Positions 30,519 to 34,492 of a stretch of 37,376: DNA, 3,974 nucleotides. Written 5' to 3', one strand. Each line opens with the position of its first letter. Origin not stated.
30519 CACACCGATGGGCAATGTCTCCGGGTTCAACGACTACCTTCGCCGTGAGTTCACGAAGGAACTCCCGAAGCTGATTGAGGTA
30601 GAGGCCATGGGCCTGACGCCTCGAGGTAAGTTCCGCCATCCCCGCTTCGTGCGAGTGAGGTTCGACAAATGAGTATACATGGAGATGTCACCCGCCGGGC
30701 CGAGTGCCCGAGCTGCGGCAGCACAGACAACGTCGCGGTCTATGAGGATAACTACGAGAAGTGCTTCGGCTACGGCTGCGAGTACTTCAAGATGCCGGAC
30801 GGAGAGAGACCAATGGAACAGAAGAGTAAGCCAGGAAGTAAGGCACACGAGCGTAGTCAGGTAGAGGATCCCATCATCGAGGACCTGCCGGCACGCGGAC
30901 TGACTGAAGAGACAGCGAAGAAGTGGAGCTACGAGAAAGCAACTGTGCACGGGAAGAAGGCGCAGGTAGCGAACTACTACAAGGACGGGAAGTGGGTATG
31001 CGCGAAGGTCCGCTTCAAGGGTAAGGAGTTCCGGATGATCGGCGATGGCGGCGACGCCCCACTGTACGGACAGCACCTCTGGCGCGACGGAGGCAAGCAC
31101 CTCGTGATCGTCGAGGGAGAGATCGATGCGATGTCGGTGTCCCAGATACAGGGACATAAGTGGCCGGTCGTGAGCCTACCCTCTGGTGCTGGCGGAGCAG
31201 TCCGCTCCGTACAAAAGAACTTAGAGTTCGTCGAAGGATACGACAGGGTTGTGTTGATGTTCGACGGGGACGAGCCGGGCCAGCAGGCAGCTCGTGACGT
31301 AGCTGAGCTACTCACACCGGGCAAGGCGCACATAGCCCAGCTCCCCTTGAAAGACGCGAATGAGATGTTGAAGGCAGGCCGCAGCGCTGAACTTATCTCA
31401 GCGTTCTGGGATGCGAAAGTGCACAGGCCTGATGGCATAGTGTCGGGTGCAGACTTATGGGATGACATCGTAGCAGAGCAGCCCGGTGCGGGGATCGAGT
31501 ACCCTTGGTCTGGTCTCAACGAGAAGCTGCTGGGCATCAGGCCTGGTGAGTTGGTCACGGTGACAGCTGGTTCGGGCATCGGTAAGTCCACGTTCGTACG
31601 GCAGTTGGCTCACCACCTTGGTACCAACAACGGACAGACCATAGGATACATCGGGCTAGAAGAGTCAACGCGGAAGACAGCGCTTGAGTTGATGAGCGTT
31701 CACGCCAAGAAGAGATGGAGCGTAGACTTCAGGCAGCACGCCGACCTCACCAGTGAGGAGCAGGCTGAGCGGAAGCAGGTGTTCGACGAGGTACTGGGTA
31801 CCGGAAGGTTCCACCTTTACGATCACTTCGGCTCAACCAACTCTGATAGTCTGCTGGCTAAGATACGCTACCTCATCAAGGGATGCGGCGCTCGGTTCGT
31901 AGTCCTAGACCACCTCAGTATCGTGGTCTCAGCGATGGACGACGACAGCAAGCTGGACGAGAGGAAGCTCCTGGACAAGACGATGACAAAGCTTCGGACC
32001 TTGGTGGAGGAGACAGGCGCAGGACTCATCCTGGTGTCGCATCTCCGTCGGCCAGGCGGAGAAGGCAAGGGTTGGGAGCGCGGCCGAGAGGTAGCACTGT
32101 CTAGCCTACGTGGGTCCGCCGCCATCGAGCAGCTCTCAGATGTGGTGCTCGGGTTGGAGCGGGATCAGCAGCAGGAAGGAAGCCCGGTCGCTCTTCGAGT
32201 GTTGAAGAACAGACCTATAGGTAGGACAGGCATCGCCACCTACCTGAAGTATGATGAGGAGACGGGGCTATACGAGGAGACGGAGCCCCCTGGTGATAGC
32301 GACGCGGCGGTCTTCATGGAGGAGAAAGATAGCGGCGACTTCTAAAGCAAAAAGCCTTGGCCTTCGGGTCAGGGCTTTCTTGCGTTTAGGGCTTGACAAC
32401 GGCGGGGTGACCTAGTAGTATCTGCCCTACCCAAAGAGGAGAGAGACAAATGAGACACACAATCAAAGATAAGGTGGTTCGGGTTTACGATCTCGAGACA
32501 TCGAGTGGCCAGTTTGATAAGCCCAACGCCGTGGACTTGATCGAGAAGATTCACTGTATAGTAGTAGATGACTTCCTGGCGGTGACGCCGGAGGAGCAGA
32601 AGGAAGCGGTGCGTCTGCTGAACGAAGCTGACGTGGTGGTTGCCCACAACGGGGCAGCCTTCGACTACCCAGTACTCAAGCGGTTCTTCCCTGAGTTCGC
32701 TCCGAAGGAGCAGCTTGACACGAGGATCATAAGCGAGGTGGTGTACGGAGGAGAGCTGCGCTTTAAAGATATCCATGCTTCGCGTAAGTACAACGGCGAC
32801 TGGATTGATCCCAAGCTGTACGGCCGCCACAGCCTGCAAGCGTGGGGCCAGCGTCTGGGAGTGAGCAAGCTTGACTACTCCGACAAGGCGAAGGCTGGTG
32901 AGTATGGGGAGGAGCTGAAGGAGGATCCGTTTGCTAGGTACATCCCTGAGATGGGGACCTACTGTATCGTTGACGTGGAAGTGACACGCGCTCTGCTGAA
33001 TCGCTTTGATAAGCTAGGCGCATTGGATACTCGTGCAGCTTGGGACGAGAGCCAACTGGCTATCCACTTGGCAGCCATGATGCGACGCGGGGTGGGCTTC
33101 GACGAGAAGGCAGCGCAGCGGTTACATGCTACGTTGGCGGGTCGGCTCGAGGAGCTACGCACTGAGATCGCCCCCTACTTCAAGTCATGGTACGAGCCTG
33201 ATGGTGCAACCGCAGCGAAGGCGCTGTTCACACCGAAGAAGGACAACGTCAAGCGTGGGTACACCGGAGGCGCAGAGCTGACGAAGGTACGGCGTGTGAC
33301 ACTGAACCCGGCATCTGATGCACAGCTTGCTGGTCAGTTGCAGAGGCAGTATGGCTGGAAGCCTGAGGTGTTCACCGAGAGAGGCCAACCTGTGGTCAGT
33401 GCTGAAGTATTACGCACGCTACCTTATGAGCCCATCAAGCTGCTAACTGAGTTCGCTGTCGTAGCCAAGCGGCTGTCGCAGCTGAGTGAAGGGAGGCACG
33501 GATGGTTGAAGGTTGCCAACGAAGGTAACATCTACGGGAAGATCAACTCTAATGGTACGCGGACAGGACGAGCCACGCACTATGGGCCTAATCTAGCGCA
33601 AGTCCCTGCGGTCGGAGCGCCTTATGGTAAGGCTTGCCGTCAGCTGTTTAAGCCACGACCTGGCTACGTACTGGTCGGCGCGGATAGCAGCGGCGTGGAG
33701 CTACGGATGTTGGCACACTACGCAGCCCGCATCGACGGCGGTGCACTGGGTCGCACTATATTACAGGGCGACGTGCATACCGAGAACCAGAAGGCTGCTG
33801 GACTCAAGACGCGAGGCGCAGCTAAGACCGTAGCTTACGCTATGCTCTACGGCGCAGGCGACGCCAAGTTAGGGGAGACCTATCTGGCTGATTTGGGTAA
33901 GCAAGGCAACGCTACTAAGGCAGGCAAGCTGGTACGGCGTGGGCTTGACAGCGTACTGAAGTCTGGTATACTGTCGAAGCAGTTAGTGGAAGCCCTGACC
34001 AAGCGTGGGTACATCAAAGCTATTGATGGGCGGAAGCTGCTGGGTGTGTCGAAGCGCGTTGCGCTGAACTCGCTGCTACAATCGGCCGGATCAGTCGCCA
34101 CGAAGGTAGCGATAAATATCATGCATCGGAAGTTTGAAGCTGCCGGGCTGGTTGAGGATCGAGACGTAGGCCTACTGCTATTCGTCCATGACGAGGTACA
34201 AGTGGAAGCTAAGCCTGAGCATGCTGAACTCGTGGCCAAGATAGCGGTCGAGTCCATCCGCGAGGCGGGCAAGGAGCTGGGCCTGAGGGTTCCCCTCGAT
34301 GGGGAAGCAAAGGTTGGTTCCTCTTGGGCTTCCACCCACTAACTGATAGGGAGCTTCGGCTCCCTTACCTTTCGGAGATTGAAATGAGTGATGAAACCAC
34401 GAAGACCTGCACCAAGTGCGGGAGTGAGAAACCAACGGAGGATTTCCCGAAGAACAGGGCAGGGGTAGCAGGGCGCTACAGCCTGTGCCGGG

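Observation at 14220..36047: Nine or more stem-loops with a fixed A-N-G-G-A-Y hexaloop (CsrA/RsmA-type binding hairpins) on the transcribed strand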

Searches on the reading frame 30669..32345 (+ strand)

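Call 6: search_protein_families(library=pfam, proteins=[window:30669-32345:+])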
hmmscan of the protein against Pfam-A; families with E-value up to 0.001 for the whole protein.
window:30669-32345:+ (558 aa): 10 families
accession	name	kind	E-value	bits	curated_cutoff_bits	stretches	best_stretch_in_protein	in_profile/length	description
PF03796.21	DnaB_C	-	2.9e-19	69.9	27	1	275-522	1-241/255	DnaB-like helicase C terminal domain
PF21268.3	Helic-prim_T7_N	-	1.7e-13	51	27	1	72-125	5-59/59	Bacteriophage T7 DNA helicase/primase, N-terminal a+b fold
PF13155.12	Toprim_2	-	2.4e-12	47.5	22.1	1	146-234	1-88/88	Toprim-like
PF13481.12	AAA_25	-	2.3e-10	40.8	27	1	290-463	29-194/195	AAA domain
PF13362.12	Toprim_3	-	2.5e-07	31.5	27.2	1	145-236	2-91/95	Toprim domain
PF13662.12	Toprim_4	-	3e-07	31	25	1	144-219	2-78/85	Toprim domain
PF01751.28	Toprim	-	4.8e-07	30.3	23.1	1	145-224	2-95/96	Toprim domain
PF06745.19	ATPase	-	6.2e-05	22.9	26.6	1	282-461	7-166/231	KaiC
PF25199.1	nSTAND_NTPase5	-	0.00023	21.4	34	1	293-352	41-100/145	Novel STAND NTPase 5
PF13191.12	AAA_16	-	0.001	20.1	32.6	0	292-422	24-143/167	AAA ATPase domain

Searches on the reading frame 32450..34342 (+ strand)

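Call 6: search_protein_families(library=pfam, proteins=[window:32450-34342:+])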
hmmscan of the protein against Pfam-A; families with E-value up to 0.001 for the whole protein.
window:32450-34342:+ (630 aa): 1 family
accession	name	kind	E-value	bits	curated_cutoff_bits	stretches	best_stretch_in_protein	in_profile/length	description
PF00476.26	DNA_pol_A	-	3.3e-38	132.1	34.3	1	281-627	26-380/381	DNA polymerase family A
